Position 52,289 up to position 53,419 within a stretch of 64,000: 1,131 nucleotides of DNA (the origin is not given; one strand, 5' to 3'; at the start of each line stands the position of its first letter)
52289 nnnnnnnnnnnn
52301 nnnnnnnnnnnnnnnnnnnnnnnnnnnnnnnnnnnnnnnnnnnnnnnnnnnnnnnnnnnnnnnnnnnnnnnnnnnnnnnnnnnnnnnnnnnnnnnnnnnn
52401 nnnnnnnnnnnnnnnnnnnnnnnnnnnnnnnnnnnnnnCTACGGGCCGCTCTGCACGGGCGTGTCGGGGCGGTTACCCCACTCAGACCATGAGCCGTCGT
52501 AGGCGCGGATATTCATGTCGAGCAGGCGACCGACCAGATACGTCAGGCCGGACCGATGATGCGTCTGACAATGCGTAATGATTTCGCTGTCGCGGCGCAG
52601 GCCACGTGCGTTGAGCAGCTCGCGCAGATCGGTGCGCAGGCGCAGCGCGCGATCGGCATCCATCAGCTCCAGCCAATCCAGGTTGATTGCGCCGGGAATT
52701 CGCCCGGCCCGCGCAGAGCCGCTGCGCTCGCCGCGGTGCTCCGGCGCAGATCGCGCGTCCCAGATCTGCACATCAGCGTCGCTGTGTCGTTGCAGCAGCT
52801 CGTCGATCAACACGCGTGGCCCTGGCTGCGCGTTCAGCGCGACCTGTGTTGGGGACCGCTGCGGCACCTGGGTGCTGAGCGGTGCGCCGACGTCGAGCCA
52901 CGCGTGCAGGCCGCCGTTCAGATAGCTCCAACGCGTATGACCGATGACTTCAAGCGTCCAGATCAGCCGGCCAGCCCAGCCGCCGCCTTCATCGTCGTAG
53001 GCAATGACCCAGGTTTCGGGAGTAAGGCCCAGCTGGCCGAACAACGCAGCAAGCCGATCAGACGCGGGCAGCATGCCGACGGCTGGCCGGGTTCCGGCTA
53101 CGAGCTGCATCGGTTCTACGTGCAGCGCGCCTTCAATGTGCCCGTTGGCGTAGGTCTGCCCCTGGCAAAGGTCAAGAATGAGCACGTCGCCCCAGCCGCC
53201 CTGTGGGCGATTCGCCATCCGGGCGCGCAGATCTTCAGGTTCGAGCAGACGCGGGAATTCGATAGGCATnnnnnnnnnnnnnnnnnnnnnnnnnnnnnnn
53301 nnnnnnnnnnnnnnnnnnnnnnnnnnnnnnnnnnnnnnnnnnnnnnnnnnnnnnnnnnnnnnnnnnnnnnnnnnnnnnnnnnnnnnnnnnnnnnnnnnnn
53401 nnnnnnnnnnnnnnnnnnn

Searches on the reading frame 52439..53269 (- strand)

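Call 39: search_protein_families(library=pfam, proteins=[window:52439-53269:-], max_evalue=0.001)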
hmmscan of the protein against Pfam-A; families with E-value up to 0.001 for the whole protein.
window:52439-53269:- (276 aa): 1 family
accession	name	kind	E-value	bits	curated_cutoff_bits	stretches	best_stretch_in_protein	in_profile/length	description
PF00581.25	Rhodanese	-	5.5e-26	91.4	22.2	2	156-265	3-100/102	Rhodanese-like domain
